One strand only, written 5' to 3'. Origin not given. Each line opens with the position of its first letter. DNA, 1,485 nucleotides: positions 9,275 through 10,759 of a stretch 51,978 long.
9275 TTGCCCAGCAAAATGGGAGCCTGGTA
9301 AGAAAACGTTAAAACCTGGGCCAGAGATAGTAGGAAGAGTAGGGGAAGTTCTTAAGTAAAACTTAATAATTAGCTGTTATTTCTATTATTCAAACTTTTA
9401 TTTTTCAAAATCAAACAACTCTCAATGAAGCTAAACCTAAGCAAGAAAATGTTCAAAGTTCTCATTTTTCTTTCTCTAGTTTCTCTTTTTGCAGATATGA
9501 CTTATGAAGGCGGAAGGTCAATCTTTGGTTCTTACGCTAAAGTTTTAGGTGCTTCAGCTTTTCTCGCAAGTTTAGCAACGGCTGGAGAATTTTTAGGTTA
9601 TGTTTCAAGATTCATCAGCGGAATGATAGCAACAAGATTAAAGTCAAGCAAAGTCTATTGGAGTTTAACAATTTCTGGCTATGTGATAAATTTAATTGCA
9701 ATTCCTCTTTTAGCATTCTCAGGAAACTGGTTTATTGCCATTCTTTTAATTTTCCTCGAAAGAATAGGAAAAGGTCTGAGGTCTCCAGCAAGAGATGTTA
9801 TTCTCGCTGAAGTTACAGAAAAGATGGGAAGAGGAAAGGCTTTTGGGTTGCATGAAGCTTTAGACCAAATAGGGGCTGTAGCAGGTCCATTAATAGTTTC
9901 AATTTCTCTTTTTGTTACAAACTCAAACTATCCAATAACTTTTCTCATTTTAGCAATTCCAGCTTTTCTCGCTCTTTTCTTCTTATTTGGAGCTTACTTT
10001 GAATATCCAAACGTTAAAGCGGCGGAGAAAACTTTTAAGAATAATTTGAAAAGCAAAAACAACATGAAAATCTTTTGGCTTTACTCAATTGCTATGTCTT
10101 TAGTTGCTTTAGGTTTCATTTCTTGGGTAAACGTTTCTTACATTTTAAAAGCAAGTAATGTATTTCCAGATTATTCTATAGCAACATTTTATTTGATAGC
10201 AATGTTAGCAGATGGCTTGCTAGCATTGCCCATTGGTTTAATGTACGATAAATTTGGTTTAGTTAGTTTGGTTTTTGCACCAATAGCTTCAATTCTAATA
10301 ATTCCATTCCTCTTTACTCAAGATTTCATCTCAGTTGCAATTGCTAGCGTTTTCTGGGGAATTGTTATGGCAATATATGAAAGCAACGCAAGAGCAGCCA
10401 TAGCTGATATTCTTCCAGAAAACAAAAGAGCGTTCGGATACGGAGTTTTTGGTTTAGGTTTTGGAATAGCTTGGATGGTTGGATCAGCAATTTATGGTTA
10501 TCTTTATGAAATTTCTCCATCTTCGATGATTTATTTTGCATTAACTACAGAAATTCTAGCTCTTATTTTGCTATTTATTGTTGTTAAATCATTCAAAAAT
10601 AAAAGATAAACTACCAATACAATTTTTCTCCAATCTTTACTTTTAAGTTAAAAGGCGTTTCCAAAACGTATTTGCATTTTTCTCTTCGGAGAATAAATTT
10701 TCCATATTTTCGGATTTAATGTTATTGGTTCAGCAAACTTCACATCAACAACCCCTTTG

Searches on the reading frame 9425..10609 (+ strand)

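Call 12: search_protein_families(library=pfam, proteins=[window:9425-10609:+], max_evalue=0.001)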
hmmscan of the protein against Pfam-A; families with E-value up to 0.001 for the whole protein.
window:9425-10609:+ (394 aa): 1 family
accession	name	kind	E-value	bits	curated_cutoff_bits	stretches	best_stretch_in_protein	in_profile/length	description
PF07690.21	MFS_1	-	4.3e-29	102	33.4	2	17-259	2-247/347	Major Facilitator Superfamily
